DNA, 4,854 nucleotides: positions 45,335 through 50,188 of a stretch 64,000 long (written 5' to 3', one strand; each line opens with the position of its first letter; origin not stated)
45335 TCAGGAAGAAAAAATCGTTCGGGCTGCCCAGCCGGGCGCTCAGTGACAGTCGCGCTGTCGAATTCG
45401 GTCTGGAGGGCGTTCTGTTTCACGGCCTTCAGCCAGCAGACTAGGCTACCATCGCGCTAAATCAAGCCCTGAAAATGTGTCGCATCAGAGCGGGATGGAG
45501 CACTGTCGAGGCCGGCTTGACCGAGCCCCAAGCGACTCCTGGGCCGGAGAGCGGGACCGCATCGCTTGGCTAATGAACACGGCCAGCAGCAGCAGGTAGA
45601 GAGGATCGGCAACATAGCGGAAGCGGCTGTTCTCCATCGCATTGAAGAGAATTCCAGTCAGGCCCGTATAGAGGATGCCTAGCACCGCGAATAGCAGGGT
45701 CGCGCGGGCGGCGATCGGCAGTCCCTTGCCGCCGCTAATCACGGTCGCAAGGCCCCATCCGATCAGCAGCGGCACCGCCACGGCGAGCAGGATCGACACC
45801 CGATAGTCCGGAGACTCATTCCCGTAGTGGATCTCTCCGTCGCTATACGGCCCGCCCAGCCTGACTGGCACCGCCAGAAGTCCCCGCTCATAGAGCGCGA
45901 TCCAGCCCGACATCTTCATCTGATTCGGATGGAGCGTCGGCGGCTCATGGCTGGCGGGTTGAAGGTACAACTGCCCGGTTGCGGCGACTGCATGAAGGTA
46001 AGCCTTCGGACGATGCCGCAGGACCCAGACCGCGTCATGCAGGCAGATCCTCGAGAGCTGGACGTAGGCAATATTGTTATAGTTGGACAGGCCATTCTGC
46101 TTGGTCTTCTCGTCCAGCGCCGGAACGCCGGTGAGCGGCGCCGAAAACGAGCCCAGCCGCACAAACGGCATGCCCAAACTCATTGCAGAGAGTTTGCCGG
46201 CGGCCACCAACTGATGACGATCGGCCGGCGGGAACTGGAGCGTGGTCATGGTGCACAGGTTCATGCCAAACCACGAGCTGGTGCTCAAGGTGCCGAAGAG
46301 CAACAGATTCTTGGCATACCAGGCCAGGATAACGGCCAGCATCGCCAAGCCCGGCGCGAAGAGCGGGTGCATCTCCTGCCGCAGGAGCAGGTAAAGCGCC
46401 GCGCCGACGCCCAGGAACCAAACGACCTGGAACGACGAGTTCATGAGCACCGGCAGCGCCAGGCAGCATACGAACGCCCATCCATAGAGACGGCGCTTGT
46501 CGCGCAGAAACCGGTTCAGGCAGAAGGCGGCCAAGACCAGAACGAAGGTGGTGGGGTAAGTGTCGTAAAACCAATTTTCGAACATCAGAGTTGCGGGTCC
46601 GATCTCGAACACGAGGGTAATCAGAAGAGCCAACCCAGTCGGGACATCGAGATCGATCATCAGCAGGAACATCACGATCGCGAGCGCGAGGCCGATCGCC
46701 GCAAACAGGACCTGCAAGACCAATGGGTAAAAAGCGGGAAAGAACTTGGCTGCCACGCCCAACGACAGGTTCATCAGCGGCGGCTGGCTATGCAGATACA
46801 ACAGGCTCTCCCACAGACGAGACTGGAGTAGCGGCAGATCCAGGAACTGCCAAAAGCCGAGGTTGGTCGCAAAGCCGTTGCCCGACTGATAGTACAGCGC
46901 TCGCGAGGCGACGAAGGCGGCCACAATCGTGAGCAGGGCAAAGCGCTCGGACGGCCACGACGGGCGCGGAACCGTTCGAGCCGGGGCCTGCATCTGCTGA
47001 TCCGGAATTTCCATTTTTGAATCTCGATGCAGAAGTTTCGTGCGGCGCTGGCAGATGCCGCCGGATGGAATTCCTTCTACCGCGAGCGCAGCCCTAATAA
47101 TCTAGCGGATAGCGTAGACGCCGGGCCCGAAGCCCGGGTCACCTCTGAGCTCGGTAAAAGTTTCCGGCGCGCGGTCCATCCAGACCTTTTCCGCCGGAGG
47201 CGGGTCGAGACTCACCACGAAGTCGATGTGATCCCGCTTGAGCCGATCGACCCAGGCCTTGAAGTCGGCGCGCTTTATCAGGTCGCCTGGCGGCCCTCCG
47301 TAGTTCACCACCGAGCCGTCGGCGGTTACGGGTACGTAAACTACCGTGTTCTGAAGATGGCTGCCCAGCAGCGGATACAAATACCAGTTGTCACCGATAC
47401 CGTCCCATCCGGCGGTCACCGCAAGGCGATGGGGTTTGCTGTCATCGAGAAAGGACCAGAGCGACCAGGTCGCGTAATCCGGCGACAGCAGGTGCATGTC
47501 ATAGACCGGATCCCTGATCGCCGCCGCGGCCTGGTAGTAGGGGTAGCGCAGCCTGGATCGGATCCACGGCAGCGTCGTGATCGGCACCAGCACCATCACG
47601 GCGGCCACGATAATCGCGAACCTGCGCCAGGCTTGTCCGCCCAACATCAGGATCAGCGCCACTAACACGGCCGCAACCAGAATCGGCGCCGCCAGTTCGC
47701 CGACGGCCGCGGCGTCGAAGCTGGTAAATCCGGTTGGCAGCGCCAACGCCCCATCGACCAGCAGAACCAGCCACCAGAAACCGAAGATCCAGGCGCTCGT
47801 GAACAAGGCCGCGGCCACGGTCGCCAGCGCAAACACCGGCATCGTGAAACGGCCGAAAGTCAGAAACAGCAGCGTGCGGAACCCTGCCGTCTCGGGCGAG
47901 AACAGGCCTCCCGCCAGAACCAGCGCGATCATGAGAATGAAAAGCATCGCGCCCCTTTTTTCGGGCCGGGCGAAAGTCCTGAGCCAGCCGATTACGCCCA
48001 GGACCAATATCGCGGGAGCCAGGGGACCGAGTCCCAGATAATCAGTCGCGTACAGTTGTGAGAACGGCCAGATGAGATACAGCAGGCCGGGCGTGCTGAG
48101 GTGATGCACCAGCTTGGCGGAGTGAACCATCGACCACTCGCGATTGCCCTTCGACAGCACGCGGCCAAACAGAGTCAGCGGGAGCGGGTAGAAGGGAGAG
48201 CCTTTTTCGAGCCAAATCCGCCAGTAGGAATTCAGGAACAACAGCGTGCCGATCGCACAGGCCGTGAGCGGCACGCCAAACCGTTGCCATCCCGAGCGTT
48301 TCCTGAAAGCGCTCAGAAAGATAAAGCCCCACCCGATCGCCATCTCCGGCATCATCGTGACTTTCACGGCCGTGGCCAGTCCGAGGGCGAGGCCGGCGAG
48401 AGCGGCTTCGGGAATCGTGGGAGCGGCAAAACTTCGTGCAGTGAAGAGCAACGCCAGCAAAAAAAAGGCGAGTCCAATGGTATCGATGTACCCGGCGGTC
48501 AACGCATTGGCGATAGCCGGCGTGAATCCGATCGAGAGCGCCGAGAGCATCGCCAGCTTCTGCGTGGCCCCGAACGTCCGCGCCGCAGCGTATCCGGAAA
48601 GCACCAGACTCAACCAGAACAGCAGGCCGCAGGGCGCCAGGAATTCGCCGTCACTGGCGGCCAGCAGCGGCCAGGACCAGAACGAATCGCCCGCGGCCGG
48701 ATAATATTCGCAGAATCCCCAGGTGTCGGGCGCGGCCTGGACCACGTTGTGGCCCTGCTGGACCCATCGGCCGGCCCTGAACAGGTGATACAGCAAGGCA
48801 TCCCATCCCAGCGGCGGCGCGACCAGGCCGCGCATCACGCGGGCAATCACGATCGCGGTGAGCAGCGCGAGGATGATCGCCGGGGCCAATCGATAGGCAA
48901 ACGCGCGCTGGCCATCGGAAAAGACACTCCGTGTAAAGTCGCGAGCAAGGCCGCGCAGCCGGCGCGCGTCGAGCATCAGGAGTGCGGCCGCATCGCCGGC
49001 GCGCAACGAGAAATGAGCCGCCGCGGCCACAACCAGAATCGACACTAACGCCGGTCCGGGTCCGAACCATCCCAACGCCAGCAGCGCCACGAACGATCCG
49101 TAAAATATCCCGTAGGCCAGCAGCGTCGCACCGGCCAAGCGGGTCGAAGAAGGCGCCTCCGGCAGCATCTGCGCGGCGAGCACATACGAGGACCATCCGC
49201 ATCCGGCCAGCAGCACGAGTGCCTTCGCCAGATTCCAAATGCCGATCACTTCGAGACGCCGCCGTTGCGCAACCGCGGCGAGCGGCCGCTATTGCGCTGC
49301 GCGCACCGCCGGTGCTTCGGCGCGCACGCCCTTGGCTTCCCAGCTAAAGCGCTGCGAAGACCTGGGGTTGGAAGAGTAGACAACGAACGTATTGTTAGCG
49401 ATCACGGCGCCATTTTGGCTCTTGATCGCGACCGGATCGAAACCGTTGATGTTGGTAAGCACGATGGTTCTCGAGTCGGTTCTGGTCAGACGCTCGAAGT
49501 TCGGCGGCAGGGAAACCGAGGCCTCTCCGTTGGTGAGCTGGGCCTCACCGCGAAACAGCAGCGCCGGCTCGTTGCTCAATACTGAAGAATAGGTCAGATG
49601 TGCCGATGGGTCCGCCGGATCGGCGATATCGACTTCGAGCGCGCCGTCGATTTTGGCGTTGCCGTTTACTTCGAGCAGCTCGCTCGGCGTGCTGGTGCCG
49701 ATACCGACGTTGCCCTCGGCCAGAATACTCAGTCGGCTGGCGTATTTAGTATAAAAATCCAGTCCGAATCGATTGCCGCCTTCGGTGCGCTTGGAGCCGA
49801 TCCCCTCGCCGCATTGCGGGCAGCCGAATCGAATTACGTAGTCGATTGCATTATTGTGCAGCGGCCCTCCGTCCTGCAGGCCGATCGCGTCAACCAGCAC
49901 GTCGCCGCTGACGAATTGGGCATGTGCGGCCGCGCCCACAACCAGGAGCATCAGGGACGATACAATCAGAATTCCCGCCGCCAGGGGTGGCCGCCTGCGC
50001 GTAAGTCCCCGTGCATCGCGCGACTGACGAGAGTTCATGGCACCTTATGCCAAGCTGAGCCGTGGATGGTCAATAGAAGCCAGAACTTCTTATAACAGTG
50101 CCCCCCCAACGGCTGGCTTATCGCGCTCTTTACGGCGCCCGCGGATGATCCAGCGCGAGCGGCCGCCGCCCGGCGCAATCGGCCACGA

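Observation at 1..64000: Whole window is a supercluster of GT-C glycosyltransferases plus lipid-linked-sugar donor machinery: candidate protein O-glycosylation / glycan-decoration island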

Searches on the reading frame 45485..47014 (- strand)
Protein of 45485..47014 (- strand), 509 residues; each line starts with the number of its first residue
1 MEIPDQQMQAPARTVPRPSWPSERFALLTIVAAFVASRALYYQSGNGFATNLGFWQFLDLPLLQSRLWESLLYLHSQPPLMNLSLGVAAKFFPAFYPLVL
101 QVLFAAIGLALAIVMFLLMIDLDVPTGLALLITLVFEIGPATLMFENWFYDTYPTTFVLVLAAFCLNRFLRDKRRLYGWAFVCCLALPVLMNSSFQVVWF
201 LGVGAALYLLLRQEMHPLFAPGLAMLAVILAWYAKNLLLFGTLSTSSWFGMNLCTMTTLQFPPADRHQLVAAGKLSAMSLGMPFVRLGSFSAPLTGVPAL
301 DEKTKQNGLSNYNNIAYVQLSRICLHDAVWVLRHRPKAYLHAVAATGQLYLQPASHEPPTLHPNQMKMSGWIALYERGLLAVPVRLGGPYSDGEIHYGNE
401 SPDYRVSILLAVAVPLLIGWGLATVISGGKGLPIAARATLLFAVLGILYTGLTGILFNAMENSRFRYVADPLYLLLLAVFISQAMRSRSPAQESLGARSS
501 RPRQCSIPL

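Call 5: search_protein_families(library=pfam, proteins=[window:45485-47014:-], max_evalue=0.01)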
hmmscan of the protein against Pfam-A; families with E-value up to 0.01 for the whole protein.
window:45485-47014:- (509 aa): 0 families

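Call 29: search_protein_families(library=pfam, proteins=[window:45485-47014:-], max_evalue=10)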
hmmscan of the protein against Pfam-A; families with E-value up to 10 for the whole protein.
window:45485-47014:- (509 aa): 1 family
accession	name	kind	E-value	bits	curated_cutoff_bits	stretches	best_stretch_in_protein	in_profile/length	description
PF11833.13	CPP1-like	-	6.9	6.7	28.4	2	195-239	118-162/196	Protein CHAPERONE-LIKE PROTEIN OF POR1-like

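Call 80: search_protein_families(library=pfam, alignment_id=A4, max_evalue=0.01)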
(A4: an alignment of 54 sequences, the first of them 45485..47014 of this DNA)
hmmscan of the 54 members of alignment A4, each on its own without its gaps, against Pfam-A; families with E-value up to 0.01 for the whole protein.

A. member 1, window:45485-47014:- (509 aa): 0 families

B. families by the number of members that match (of 54 scanned): 1 family
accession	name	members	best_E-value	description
PF13231.12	PMT_2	8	4.9e-07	Dolichyl-phosphate-mannose-protein mannosyltransferase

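Call 82: search_solved_structures(query=A4, max_evalue=10)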
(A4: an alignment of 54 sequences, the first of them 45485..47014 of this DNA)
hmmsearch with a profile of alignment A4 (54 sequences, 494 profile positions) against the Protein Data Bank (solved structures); distinct sequences matched with E-value up to 10: 6.
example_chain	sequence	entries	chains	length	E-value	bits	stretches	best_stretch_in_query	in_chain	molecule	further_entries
1uaz_A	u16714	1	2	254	0.025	16.2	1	133-191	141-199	archaerhodopsin-1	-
6gux_A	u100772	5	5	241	0.04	15.6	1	132-191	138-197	Archaerhodopsin-3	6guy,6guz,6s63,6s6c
7zy3_A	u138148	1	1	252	0.044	15.4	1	132-191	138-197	Archaerhodopsin-3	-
4ml3_A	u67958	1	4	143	1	10.9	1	16-63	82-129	Response regulator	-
4mld_A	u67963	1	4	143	1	10.9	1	16-63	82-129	Response regulator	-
9iut_A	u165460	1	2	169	1.9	10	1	302-355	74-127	H2Mab-250 VH(S112C)-SARAH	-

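Call 97: search_protein_families(library=ncbifam, proteins=[window:45485-47014:-], max_evalue=0.001)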
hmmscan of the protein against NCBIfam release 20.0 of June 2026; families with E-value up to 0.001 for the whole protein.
window:45485-47014:- (509 aa): 0 families

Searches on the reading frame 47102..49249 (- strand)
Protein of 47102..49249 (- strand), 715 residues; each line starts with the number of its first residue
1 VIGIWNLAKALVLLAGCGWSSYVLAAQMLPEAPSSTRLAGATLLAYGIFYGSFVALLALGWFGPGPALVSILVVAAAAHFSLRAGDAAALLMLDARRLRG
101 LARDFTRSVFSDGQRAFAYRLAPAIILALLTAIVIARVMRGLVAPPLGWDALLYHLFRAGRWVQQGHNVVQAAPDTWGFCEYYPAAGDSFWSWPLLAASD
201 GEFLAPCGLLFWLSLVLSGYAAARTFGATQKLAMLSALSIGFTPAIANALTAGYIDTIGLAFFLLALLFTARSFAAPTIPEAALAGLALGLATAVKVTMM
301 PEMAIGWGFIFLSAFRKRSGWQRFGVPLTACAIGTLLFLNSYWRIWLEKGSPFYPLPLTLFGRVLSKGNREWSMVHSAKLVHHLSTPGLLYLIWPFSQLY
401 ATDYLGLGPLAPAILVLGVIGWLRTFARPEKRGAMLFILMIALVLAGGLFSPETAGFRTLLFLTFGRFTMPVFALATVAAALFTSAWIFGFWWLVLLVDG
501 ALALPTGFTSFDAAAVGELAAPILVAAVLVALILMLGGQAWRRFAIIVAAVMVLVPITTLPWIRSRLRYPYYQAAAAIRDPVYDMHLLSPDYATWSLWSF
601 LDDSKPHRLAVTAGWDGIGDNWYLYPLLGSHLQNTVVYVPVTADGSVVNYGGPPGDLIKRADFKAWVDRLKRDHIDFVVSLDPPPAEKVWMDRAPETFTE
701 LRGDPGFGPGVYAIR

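Call 5: search_protein_families(library=pfam, proteins=[window:47102-49249:-], max_evalue=0.01)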
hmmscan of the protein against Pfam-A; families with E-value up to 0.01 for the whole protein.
window:47102-49249:- (715 aa): 1 family
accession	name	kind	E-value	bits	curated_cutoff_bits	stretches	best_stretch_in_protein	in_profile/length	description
PF13231.12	PMT_2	-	0.0002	22.1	26.1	1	220-343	40-160/160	Dolichyl-phosphate-mannose-protein mannosyltransferase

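Call 29: search_protein_families(library=pfam, proteins=[window:47102-49249:-], max_evalue=10)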
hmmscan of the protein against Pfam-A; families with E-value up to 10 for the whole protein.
window:47102-49249:- (715 aa): 1 family
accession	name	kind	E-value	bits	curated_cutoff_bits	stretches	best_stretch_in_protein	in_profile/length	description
PF13231.12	PMT_2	-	0.0002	22.1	26.1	1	220-343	40-160/160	Dolichyl-phosphate-mannose-protein mannosyltransferase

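Call 97: search_protein_families(library=ncbifam, proteins=[window:47102-49249:-], max_evalue=0.001)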
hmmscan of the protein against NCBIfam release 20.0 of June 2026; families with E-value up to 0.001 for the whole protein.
window:47102-49249:- (715 aa): 0 families

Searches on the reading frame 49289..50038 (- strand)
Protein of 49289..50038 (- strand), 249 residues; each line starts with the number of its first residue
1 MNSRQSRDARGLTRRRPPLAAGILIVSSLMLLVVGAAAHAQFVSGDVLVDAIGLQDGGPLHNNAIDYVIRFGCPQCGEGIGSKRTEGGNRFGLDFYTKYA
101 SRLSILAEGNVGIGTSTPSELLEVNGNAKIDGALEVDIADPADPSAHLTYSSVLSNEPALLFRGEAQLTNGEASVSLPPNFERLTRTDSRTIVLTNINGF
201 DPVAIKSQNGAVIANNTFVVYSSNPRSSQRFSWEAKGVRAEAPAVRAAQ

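Call 5: search_protein_families(library=pfam, proteins=[window:49289-50038:-], max_evalue=0.01)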
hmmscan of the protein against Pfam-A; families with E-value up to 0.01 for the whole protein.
window:49289-50038:- (249 aa): 0 families

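Call 29: search_protein_families(library=pfam, proteins=[window:49289-50038:-], max_evalue=10)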
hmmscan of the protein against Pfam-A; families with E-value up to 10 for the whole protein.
window:49289-50038:- (249 aa): 1 family
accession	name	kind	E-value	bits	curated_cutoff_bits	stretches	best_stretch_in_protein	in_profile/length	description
PF11239.13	DUF3040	-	0.09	13.5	24.7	1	7-44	35-68/84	Protein of unknown function (DUF3040)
